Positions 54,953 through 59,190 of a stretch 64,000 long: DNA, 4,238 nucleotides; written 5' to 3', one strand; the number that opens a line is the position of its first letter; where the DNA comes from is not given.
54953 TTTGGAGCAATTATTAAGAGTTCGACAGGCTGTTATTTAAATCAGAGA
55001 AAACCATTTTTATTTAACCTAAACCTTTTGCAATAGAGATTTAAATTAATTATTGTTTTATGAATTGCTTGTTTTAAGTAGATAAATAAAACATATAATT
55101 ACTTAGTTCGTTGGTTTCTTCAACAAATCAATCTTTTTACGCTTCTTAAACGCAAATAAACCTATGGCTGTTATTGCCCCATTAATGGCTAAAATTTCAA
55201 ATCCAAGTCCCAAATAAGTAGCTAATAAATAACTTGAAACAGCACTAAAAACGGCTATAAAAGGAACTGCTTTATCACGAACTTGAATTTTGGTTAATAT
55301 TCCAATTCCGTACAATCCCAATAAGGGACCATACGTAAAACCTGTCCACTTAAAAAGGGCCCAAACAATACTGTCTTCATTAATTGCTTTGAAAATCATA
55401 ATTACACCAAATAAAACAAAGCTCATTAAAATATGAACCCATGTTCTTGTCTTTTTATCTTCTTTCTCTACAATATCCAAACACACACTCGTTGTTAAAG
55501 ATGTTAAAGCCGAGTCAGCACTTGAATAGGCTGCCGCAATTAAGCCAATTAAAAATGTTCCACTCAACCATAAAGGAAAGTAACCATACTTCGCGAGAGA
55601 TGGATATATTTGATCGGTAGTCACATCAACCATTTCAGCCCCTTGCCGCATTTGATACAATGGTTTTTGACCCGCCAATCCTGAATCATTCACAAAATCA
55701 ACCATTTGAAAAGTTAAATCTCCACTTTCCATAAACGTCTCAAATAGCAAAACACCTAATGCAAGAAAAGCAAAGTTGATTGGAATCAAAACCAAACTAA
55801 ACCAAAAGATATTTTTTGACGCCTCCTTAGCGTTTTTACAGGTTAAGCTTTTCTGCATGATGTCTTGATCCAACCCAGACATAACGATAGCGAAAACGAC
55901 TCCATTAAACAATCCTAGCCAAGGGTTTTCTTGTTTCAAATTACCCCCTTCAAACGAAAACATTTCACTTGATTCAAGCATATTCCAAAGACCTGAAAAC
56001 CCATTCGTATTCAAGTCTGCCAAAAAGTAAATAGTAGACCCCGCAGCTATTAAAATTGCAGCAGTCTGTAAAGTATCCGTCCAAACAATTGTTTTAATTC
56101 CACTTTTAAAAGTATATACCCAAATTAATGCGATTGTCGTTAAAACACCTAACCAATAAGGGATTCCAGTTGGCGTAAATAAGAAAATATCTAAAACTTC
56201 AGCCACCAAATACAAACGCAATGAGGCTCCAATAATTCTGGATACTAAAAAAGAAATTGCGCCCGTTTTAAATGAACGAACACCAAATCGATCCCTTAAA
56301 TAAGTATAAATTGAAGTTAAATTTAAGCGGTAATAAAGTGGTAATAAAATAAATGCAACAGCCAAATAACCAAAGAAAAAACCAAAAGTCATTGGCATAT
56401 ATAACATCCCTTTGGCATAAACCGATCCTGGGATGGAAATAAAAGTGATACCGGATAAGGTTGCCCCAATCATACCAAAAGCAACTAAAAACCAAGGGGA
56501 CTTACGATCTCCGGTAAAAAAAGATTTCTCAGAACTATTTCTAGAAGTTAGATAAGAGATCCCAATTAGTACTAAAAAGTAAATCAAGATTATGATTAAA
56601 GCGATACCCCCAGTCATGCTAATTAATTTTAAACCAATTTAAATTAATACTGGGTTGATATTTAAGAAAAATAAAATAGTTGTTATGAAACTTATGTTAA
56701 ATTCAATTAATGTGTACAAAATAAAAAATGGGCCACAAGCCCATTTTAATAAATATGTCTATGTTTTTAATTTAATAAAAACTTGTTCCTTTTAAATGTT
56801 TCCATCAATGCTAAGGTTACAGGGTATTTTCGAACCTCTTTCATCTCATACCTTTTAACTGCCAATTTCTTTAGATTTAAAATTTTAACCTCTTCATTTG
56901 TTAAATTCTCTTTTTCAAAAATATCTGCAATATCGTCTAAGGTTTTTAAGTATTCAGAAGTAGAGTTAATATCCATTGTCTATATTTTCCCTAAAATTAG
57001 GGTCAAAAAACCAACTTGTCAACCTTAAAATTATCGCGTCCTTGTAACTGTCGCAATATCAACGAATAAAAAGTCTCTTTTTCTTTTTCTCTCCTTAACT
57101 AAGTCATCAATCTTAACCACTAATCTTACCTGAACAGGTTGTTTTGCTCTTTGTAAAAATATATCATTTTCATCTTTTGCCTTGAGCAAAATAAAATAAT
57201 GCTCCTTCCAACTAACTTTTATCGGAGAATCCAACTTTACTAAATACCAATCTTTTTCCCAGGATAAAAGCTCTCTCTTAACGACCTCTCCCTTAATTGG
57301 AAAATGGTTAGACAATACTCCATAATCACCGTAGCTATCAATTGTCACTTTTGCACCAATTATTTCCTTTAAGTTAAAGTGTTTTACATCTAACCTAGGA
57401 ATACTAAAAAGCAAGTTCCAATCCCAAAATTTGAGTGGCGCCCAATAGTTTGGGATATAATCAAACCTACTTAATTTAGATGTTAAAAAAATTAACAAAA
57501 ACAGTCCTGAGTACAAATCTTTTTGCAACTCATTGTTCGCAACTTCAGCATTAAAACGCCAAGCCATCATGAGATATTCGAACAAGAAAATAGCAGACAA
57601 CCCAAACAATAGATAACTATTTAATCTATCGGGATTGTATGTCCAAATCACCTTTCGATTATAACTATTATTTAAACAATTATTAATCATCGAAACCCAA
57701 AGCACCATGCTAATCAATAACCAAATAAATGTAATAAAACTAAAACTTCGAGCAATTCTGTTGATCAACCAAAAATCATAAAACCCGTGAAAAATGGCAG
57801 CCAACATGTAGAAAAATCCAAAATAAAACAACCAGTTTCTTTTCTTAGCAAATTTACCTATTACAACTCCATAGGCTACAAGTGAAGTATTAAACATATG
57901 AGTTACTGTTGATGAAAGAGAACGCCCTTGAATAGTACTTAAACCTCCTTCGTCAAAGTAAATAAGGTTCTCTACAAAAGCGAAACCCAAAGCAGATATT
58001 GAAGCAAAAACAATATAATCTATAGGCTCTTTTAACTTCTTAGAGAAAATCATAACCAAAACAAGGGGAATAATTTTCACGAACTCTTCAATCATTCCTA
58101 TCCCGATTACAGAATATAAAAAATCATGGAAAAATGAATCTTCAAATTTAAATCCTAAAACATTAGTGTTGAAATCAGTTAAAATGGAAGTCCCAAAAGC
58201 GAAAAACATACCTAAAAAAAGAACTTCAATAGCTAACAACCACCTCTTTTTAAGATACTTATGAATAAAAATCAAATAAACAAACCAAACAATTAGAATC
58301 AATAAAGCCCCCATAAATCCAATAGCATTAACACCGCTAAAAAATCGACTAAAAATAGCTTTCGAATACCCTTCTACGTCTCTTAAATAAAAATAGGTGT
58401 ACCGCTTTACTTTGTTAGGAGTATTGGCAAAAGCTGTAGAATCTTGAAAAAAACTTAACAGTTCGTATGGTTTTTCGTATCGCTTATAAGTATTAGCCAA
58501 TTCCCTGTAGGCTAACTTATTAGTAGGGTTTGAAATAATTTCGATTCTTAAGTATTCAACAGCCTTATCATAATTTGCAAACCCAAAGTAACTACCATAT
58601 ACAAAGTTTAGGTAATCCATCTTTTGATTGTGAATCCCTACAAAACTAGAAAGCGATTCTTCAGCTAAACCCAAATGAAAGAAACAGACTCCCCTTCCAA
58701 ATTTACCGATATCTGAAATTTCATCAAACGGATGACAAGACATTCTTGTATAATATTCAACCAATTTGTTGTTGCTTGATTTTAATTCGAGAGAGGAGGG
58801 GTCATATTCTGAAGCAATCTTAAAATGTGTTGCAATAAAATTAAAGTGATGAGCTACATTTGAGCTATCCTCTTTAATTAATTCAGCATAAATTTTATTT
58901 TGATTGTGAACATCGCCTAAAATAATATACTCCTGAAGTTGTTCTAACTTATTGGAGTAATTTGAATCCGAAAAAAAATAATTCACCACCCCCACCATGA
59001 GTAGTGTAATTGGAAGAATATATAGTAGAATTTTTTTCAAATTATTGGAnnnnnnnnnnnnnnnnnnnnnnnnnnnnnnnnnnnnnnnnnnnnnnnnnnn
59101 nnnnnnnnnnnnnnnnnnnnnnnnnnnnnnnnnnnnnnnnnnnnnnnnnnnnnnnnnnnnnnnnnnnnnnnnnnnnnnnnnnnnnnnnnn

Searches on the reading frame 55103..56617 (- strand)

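Call 3: search_protein_families(library=pfam, proteins=[window:55103-56617:-], max_evalue=1)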
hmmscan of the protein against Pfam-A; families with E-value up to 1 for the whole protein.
window:55103-56617:- (504 aa): 3 families
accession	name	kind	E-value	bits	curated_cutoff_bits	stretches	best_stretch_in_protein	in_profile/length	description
PF00474.23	SSF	-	2.2e-21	76.7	22.8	1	33-418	1-366/406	Sodium:solute symporter family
PF05814.16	Ac76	-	0.16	12.5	22.5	0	382-419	16-53/83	Orf76 (Ac76)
PF05620.16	TMEM208_SND2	-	0.88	9.8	22.9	1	251-297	95-141/167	SRP-independent targeting protein 2/TMEM208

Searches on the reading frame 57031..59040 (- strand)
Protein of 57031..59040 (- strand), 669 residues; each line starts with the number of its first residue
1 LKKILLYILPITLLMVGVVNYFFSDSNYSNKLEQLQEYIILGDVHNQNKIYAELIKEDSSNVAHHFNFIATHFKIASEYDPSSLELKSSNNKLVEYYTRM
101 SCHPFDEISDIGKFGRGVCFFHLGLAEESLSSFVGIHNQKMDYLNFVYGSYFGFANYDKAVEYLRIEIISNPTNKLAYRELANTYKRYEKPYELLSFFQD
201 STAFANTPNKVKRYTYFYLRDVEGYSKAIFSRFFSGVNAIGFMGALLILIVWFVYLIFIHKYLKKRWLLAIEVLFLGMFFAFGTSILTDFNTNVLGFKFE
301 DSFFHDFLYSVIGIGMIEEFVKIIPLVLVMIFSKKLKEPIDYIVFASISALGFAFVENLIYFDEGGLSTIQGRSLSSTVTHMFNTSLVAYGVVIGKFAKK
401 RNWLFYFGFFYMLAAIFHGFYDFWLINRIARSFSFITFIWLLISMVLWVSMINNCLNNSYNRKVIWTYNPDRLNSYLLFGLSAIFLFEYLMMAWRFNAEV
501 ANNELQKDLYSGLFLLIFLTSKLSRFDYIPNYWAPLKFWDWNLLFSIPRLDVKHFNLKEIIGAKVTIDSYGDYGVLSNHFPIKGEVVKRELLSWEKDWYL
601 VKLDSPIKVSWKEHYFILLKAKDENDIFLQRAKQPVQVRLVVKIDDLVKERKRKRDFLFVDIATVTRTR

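Call 3: search_protein_families(library=pfam, proteins=[window:57031-59040:-], max_evalue=1)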
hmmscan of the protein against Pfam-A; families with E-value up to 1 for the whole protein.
window:57031-59040:- (669 aa): 1 family
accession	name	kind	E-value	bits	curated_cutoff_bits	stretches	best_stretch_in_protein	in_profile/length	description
PF13367.11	PrsW-protease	-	6.8e-27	94.7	23.5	1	267-444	3-192/196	PrsW family intramembrane metalloprotease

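Call 4: search_protein_families(library=ncbifam, proteins=[window:57031-59040:-], max_evalue=1)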
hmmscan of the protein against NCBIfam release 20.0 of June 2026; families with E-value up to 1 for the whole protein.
window:57031-59040:- (669 aa): 1 family
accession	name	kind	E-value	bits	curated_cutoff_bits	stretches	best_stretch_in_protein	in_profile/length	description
NF033739.1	intramemb_PrsW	equivalog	2.4e-12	47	225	1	254-449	16-201/210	glutamic-type intramembrane protease PrsW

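Call 47: find_homologous_proteins(query=window:57031-59040:-, max_evalue=1e-10)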
Query window:57031-59040:- (669 aa): 378 proteins with E <= 1e-10 among 8000 candidates; the best 120 are listed.
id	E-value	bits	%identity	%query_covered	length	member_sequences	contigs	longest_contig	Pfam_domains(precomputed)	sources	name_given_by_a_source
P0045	0.0e+0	1407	95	98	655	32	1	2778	PF13367.12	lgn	-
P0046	0.0e+0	1031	67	99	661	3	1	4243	PF13367.12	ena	-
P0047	0.0e+0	1025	67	100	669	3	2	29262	PF13367.12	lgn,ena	-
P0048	0.0e+0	1021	67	100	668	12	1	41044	PF13367.12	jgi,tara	tara:strand:+ start:7685 stop:9691 length:2007 start_codon:yes stop_codon:yes gene_type:complete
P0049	0.0e+0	1012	66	100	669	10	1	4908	PF13367.12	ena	-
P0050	1.5e-298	1010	67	98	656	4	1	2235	PF13367.12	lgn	-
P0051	2.4e-298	1010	66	100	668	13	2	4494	PF13367.12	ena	-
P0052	7.4e-298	1008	66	100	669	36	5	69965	PF13367.12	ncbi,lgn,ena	ncbi:MAG: PrsW family glutamic-type intramembrane protease [Flavobacteriales bacterium]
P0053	1.8e-297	1007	67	100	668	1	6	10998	PF13367.12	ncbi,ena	-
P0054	8.9e-297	1004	66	100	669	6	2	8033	PF13367.12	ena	-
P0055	1.7e-296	1003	67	97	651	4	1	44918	PF13367.12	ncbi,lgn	-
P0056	2.7e-296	1003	66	100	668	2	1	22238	PF13367.12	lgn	-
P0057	1.1e-294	997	66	99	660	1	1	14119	PF13367.12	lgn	-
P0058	1.2e-294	997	68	96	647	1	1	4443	PF13367.12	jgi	jgi:RsiW-degrading membrane proteinase PrsW (M82 family)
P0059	1.6e-292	990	65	97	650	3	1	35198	PF13367.12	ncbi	-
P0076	9.7e-227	773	54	97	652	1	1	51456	PF13367.12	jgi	jgi:RsiW-degrading membrane proteinase PrsW (M82 family)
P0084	3.4e-189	649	45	100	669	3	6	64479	PF13367.12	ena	-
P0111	2.5e-108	382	34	99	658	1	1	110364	PF13367.12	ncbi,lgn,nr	ncbi:MAG: PrsW family intramembrane metalloprotease [Crocinitomicaceae bacterium]|nr:PrsW family int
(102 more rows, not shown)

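Call 48: find_encoding_contigs(protein=P0084, flank=5000, max_places=1)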
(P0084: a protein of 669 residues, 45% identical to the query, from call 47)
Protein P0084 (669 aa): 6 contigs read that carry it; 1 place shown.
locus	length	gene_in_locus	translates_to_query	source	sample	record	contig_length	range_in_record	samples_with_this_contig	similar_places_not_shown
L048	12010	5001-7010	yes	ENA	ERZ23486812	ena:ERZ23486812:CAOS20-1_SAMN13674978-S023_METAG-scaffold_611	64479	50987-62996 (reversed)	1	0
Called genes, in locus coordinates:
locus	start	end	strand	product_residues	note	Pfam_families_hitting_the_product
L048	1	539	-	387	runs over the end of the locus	PF14870:PSII_BNR, PF18962:Por_Secre_tail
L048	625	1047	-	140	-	PF00254:FKBP_C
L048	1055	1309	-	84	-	PF00076:RRM_1, PF13893:RRM_5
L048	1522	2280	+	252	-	PF00977:His_biosynth, PF01207:Dus (weak), PF02581:TMP-TENI (faint), PF03060:NMO (faint)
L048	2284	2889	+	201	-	PF01502:PRA-CH, PF01503:PRA-PH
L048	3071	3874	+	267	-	PF19293:CdaA_N, PF02457:DAC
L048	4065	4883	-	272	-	PF19841:GldN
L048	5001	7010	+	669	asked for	PF13367:PrsW-protease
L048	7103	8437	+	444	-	PF13638:PIN_4, PF02562:PhoH, PF13604:AAA_30 (faint)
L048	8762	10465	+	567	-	PF13287:Fn3_assoc, PF13290:CHB_HEX_C_1, PF00754:F5_F8_type_C (weak)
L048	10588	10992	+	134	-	-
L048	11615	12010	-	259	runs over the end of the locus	PF05050:Methyltransf_21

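Call 49: find_encoding_contigs(protein=P0076, flank=5000, max_places=1)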
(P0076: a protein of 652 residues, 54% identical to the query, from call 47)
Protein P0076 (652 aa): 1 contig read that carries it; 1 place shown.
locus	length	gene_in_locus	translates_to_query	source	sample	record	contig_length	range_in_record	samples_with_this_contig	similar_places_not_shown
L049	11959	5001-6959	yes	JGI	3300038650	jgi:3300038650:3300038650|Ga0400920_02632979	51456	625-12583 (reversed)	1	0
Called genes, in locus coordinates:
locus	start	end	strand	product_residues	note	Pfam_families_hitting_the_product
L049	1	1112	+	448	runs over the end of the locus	PF03435:Sacchrp_dh_NADP, PF05368:NmrA (weak), PF16653:Sacchrp_dh_C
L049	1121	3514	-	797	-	PF13620:CarboxypepD_reg (weak), PF07715:Plug, PF14905:OMP_b-brl_3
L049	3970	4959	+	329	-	PF06580:His_kinase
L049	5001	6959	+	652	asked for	PF13367:PrsW-protease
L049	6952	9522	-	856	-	-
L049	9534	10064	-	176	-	-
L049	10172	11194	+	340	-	PF00535:Glycos_transf_2, PF13641:Glyco_tranf_2_3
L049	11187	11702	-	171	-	PF02525:Flavodoxin_2 (weak), PF03358:FMN_red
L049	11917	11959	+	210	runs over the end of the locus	PF00142:Fer4_NifH (weak), PF01656:CbiA, PF02374:ArsA_ATPase (weak), PF06564:CBP_BcsQ, PF09140:MipZ, PF10609:ParA, PF13614:AAA_31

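Call 50: find_encoding_contigs(protein=P0111, flank=5000, max_places=1)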
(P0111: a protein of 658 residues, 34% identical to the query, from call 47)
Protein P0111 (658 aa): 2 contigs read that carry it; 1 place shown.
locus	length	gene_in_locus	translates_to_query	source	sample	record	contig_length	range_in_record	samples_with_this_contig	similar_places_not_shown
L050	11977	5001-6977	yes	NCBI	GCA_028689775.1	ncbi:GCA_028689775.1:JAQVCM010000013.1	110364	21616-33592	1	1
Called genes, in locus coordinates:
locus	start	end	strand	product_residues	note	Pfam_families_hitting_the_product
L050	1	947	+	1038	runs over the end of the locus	PF17874:TPR_MalT, PF00515:TPR_1 (faint), PF13424:TPR_12, PF14938:SNAP (weak), PF00512:HisKA, PF02518:HATPase_c, PF00072:Response_reg, PF12833:HTH_18, +7 more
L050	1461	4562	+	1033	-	PF17874:TPR_MalT (faint), PF24885:TPR_NPHP3 (faint), PF00515:TPR_1 (faint), PF13424:TPR_12, PF00512:HisKA, PF02518:HATPase_c, PF00072:Response_reg, PF12833:HTH_18, +5 more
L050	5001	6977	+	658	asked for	PF13367:PrsW-protease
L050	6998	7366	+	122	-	PF04342:DMT_6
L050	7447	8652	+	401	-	PF01266:DAO, PF07992:Pyr_redox_2 (faint), PF13450:NAD_binding_8 (faint)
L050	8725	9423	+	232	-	PF03167:UDG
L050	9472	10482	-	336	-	PF18962:Por_Secre_tail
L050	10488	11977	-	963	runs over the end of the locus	PF00082:Peptidase_S8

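Call 67: predict_structure(alignment_id=A3)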
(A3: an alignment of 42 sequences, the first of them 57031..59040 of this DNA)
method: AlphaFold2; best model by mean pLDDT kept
length: 669 residues; sequences in the alignment: 42
mean_pLDDT: 85.1   pTM: 0.80
mean pLDDT of the five models: 85.1, 85.0, 84.9, 83.6, 81.8
residues with pLDDT >= 90: 286; 70-90: 320; 50-70: 53; < 50: 10
segments of 3 or more residues with pLDDT < 50: 543-552
pLDDT, mean of each block of 10 residues (from residue 1): 78 90 81 88 88 92 93 75 68 92 92 95 88 91 92 89 95 92 94 95 91 94 91 72 90 89 82 94 89 86 89 92 92 82 94 90 71 81 95 84 91 95 84 80 86 83 60 87 89 88 80 74 72 66 43 64 90 79 90 83 90 91 80 90 84 86 87
secondary structure, 60 per line:
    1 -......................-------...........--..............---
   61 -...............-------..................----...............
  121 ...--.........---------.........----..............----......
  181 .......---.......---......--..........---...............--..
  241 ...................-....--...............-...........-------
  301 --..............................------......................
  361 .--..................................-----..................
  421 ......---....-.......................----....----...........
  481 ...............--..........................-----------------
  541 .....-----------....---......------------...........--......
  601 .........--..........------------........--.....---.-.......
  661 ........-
elements in order: H2-23 H31-41 H44-57 H62-76 H84-101 H106-123 H126-134 H144-152 H157-170 H175-187 H191-197 H201-206 H209-218 H222-236 H239-259 H261-264 H267-281 H283-293 H303-332 H339-361 H364-397 H403-426 H430-433 H435-457 H462-465 H470-495 H498-523 H541-545 H557-560 E564-569 E582-592 E595-609 E612-621 E634-641 H644-648 E657-668

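Call 71: fold_search(model_id=the predicted structure, library=pdb)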
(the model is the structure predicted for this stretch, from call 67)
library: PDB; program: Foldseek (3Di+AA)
matches with E <= 10: 932; with E <= 0.001: 1
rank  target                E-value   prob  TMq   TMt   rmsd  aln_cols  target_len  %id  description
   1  5g04_X                9.2e-04  1.00  0.19  0.24  22.9       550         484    9  Structure of the human APC-Cdc20-Hsl1 complex (released 2016-05-25)
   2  9gaw_Z                1.5e-03  1.00  0.19  0.25  23.2       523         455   11  High-resolution structure of the Anaphase-promoting complex/cyclosome (APC/C) bound to co-activator Cdh1 (released 2024-08-14)
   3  5khr_Y                1.9e-03  1.00  0.18  0.27  22.9       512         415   13  Model of human Anaphase-promoting complex/Cyclosome complex (APC15 deletion mutant) in complex with the E2 UBE2C/UBCH1 (released 2016-08-24)
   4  7xn7_q                1.9e-03  0.99  0.19  0.14  31.3       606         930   12  RNA polymerase II elongation complex containing Spt4/5, Elf1, Spt6, Spn1 and Paf1C (released 2022-09-07)
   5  6q6g_Z                2.0e-03  1.00  0.19  0.24  23.4       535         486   11  Cryo-EM structure of the APC/C-Cdc20-Cdk2-cyclinA2-Cks2 complex, the D1 box class (released 2019-09-11)
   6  8chy                  2.3e-03  1.00  0.20  0.44   7.4       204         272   15  Crystal structure of an 8-repeat consensus TPR superhelix with Zinc. (released 2024-02-21)
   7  9gaw_Y                2.4e-03  1.00  0.19  0.24  23.6       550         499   12  High-resolution structure of the Anaphase-promoting complex/cyclosome (APC/C) bound to co-activator Cdh1 (released 2024-08-14)
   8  5g04_Y                2.4e-03  0.99  0.18  0.23  22.8       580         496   11  Structure of the human APC-Cdc20-Hsl1 complex (released 2016-05-25)
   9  1w3b_B                2.8e-03  1.00  0.22  0.35  22.1       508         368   10  The superhelical TPR domain of O-linked GlcNAc transferase reveals structural similarities to importin alpha. (released 2004-09-09)
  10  7dkh_A                3.0e-03  0.99  0.19  0.15  31.8       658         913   14  Crystal structure of the Ctr9/Paf1/Cdc73/Rtf1 quaternary complex (released 2021-11-24)
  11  8tar_Z                3.4e-03  0.99  0.18  0.23  21.7       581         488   12  APC/C-CDH1-UBE2C-Ubiquitin-CyclinB-NTD (released 2023-09-27)
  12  5l9t_Y                3.5e-03  1.00  0.19  0.28  22.8       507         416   12  Model of human Anaphase-promoting complex/Cyclosome (APC/C-CDH1) with E2 UBE2S poised for polyubiquitination where UBE (released 2016-10-26)
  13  4hot_A                4.0e-03  0.99  0.19  0.24  20.8       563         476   11  Crystal Structure of Full-Length Human IFIT5 with 5`-triphosphate Oligoadenine (released 2013-01-23)
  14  8ro2_J                4.1e-03  0.94  0.15  0.17  38.1       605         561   11  Integrative Structure of the human intron lariat Spliceosome (ILS'') (released 2024-09-18)
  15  9qhc_B                4.5e-03  1.00  0.19  0.41   7.2       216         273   16  Crystal structure of 8-repeat CTPR protein with eliminated coordination sites (released 2025-10-22)
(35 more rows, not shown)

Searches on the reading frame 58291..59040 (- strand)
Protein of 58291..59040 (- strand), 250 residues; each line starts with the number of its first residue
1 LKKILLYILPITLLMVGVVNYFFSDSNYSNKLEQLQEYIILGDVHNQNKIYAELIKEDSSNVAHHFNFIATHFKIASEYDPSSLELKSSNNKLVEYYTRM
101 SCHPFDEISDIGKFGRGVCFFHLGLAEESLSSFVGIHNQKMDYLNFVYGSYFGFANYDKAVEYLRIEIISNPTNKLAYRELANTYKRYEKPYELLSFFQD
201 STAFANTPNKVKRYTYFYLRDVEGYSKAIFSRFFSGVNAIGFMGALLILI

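Call 33: search_protein_families(library=pfam, proteins=[window:58291-59040:-], max_evalue=1)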
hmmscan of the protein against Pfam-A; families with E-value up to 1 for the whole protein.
window:58291-59040:- (250 aa): 1 family
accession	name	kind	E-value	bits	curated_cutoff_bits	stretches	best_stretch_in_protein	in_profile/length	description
PF13432.12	TPR_16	-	0.2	12.6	32.7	0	151-183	7-39/65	Tetratricopeptide repeat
